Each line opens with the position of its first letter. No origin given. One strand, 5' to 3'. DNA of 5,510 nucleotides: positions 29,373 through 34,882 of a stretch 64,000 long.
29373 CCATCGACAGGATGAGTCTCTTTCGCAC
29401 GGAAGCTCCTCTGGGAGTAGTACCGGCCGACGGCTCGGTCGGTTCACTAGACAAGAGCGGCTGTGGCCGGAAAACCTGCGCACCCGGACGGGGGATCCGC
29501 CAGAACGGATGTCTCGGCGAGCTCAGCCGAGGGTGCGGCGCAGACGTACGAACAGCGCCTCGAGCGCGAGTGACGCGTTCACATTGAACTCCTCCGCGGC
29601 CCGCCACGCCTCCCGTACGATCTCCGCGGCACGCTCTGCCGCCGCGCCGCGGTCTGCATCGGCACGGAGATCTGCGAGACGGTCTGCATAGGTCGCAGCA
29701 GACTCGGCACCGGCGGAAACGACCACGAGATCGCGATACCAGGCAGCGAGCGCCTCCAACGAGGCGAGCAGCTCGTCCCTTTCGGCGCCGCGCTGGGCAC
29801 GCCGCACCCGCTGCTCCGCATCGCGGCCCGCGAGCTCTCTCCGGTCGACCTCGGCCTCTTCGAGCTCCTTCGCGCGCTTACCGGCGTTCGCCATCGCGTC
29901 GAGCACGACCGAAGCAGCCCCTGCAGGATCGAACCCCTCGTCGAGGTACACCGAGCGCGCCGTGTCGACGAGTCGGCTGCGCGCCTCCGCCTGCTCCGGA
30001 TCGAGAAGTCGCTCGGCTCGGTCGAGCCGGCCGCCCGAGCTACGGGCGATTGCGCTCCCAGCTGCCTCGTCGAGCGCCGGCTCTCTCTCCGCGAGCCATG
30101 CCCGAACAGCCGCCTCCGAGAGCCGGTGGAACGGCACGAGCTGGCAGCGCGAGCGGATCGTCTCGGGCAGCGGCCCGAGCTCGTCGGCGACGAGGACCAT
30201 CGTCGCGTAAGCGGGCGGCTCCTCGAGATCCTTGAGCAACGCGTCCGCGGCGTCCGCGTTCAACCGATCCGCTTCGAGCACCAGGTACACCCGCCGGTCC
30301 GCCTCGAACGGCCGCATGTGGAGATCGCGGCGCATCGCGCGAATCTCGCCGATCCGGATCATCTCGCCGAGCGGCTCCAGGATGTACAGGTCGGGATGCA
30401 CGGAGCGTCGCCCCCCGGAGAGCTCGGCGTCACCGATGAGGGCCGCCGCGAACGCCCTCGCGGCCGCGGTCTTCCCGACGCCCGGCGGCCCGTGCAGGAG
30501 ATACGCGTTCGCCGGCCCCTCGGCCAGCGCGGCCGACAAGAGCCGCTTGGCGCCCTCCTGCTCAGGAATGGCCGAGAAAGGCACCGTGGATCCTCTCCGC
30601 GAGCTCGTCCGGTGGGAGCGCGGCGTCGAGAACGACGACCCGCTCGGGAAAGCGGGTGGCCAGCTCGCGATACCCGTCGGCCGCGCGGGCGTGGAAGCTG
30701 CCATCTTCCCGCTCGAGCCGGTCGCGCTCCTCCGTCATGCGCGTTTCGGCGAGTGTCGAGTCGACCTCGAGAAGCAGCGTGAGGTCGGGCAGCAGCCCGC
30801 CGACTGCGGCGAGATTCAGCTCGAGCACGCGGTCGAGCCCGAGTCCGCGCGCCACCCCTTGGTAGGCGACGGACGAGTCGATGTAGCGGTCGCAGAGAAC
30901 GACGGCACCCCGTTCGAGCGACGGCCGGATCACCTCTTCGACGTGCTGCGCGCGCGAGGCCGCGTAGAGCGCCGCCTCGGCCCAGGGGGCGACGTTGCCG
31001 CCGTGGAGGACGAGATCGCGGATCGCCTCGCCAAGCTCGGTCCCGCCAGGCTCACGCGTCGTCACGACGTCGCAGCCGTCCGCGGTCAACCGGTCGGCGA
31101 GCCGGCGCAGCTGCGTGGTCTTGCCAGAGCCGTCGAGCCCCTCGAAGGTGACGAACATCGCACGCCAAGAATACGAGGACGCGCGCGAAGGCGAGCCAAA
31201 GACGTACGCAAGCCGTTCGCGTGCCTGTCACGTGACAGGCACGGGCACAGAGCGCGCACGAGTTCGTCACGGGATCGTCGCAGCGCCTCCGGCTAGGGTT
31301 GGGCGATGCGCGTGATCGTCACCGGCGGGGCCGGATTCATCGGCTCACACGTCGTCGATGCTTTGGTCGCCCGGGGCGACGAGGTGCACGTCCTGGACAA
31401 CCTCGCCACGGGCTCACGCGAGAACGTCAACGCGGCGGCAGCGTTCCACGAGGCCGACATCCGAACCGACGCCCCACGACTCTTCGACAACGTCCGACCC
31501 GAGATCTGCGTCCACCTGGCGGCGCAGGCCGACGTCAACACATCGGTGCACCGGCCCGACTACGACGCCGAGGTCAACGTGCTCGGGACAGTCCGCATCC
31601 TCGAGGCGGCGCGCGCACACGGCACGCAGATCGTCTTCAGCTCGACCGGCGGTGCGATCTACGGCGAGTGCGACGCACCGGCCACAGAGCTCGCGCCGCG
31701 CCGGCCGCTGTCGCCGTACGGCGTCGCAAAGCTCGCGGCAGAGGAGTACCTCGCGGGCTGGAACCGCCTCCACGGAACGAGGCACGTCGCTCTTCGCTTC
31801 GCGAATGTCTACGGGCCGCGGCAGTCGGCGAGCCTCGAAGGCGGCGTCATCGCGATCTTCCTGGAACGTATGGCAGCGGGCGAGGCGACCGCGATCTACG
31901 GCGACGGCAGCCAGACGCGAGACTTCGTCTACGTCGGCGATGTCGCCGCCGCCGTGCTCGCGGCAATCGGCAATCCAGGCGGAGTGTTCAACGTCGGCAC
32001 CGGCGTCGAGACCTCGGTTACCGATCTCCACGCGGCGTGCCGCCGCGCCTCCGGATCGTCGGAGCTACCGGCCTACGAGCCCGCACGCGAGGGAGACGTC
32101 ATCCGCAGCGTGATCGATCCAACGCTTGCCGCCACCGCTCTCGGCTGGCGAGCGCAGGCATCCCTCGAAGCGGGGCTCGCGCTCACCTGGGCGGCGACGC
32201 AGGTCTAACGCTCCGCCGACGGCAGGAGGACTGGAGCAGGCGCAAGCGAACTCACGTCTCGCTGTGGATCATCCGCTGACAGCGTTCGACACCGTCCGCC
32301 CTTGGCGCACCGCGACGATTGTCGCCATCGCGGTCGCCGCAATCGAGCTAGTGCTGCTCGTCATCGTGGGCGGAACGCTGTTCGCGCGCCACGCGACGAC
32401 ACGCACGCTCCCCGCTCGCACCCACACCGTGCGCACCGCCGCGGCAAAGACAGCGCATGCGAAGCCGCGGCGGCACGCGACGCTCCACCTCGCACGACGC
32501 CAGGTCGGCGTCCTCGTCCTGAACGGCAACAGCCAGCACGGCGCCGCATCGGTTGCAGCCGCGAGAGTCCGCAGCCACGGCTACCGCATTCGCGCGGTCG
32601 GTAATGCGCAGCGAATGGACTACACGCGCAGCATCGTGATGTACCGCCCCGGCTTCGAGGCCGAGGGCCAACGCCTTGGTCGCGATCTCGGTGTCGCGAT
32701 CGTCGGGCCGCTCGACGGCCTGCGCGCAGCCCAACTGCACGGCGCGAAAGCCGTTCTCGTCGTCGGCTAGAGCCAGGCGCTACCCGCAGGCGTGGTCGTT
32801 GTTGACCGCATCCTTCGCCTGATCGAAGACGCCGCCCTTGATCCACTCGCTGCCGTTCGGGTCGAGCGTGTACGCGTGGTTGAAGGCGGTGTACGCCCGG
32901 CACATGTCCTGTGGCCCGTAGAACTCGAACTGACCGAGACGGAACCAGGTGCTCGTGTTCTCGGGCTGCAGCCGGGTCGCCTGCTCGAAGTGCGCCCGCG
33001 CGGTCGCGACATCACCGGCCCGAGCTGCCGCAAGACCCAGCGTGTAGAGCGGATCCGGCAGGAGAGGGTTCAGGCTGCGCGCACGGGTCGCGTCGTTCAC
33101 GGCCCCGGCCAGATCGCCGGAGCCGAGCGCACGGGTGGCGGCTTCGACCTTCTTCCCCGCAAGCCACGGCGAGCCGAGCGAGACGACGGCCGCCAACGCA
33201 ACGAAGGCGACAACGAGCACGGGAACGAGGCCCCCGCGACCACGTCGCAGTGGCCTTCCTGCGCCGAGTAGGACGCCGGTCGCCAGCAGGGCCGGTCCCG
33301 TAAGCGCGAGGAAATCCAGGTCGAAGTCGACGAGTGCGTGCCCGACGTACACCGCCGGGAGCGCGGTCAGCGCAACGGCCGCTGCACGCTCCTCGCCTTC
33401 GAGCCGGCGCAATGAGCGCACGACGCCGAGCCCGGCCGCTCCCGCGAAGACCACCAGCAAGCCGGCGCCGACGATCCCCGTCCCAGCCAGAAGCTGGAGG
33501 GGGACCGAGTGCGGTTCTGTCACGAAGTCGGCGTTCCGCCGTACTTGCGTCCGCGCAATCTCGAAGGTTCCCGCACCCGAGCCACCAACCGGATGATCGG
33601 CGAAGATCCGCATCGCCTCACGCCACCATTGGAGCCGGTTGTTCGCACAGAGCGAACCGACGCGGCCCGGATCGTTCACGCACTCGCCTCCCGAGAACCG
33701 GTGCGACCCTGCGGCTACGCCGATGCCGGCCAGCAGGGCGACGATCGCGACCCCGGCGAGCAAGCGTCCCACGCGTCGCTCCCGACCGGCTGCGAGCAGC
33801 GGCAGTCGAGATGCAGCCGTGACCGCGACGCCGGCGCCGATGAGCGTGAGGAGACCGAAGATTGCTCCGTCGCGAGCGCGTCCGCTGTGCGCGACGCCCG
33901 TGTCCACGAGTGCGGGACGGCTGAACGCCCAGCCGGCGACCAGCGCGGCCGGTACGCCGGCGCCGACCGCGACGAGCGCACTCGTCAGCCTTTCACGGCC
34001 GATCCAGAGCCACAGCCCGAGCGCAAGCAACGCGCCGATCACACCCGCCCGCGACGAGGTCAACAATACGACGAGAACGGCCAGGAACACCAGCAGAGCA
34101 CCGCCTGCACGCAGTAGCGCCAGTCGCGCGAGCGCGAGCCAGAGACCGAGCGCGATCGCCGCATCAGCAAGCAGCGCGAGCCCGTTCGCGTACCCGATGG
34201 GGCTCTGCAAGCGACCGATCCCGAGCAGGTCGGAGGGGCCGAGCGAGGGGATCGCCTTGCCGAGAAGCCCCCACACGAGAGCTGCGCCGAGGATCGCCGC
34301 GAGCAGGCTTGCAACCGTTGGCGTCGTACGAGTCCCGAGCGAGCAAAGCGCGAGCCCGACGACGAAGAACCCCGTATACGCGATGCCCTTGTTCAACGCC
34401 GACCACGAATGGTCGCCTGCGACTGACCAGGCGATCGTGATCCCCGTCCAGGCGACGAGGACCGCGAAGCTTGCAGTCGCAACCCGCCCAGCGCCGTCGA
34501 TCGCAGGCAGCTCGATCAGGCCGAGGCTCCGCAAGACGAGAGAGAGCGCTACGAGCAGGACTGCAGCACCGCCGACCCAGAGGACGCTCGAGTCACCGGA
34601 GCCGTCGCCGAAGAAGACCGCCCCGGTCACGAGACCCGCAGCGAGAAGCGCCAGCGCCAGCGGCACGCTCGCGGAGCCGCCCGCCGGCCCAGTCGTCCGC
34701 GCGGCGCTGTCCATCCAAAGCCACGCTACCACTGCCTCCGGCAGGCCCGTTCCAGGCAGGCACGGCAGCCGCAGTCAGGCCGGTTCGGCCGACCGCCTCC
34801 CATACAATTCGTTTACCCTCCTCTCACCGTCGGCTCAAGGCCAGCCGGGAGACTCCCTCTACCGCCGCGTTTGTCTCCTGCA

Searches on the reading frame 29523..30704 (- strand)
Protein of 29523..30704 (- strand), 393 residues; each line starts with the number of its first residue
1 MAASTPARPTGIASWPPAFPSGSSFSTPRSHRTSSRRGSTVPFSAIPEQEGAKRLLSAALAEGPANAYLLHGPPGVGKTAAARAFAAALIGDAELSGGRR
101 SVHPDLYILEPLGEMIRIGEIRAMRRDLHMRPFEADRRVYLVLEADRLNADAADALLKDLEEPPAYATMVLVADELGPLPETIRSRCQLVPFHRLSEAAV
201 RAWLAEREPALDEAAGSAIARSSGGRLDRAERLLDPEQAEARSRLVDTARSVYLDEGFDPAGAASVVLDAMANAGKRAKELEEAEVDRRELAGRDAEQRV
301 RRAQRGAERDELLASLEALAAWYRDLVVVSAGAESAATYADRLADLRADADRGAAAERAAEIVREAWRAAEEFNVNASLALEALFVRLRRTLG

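Call 20: search_protein_families(library=pfam, proteins=[window:29523-30704:-], max_evalue=0.001)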
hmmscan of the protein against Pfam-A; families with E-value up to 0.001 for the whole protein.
window:29523-30704:- (393 aa): 3 families
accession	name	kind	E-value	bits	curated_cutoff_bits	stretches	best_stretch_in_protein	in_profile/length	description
PF13177.12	DNA_pol3_delta2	-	2.1e-29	103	27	1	52-195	5-160/161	DNA polymerase III, delta subunit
PF00004.35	AAA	-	1.4e-05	26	21.2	1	68-188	1-124/131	ATPase family associated with various cellular activities (AAA)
PF13191.12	AAA_16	-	1.4e-05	26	32.6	1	54-138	14-96/167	AAA ATPase domain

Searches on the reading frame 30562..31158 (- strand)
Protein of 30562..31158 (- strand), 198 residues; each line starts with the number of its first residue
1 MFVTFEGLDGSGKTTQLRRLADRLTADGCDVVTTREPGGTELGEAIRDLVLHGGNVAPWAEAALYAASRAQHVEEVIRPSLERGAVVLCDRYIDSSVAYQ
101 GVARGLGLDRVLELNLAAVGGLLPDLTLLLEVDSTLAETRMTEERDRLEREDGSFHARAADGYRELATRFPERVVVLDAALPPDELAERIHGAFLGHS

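Call 20: search_protein_families(library=pfam, proteins=[window:30562-31158:-], max_evalue=0.001)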
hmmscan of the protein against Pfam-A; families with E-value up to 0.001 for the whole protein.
window:30562-31158:- (198 aa): 4 families
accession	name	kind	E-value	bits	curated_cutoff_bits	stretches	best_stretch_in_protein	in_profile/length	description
PF02223.23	Thymidylate_kin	-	3.2e-51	174.1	27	1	5-190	1-185/185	Thymidylate kinase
PF13521.12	AAA_28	-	4.8e-07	30.6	27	1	3-169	2-152/164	AAA domain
PF13401.12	AAA_22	-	0.0007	20.3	27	0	2-50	7-55/130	AAA domain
PF13671.12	AAA_33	-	0.00085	20.1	27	0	4-34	3-30/143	AAA domain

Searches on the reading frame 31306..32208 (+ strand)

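Call 20: search_protein_families(library=pfam, proteins=[window:31306-32208:+], max_evalue=0.001)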
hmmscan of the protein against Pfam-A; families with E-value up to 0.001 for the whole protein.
window:31306-32208:+ (300 aa): 7 families
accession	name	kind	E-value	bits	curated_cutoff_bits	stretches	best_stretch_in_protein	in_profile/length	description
PF01370.27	Epimerase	-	3.6e-62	210.4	20.9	1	3-231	1-240/240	NAD dependent epimerase/dehydratase family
PF16363.11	GDP_Man_Dehyd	-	6.2e-54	184.1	27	1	4-292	1-330/332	GDP-mannose 4,6 dehydratase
PF01073.25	3Beta_HSD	-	1e-23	84.3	22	1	4-220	1-228/280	3-beta hydroxysteroid dehydrogenase/isomerase family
PF04321.23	RmlD_sub_bind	-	2.2e-19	70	27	1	1-222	1-198/287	RmlD substrate binding domain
PF02719.21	Polysacc_synt_2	-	1.8e-13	50.8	20.2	1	3-251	1-249/293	Polysaccharide biosynthesis protein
PF07993.18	NAD_binding_4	-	8.9e-09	35.3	20.1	1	66-215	90-256/258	Male sterility protein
PF13460.12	NAD_binding_10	-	1.5e-05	25.4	27.2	1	7-150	1-132/184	NAD(P)H-binding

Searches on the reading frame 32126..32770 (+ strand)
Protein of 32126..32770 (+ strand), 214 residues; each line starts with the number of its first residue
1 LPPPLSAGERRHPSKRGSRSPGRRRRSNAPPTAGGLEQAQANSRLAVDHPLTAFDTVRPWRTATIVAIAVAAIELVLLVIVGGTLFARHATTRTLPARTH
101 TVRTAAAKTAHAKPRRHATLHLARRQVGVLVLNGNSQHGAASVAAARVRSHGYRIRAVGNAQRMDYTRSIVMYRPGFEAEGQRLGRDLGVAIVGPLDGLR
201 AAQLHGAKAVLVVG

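Call 20: search_protein_families(library=pfam, proteins=[window:32126-32770:+], max_evalue=0.001)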
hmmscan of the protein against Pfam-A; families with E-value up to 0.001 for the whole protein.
window:32126-32770:+ (214 aa): 1 family
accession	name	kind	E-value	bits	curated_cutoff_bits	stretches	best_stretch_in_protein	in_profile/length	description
PF13399.11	LytR_C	-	2.8e-07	31.8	22.2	1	126-192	1-66/86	LytR cell envelope-related transcriptional attenuator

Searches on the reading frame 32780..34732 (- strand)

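Call 20: search_protein_families(library=pfam, proteins=[window:32780-34732:-], max_evalue=0.001)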
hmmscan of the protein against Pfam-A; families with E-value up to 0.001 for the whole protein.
window:32780-34732:- (650 aa): 5 families
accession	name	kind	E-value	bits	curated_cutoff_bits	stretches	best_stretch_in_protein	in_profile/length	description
PF04932.20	Wzy_C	-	4.1e-15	56.3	31.7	1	300-426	17-148/149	O-Antigen ligase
PF13432.12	TPR_16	-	2.4e-08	34.7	32.7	2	563-604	1-42/65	Tetratricopeptide repeat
PF07719.23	TPR_2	-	6.1e-07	29.5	27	1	561-592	3-34/34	Tetratricopeptide repeat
PF13428.12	TPR_14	-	1.5e-05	25.7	23.5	1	560-601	2-43/44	Tetratricopeptide repeat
PF13414.12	TPR_11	-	0.00098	19.2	26.8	0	573-601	8-36/42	TPR repeat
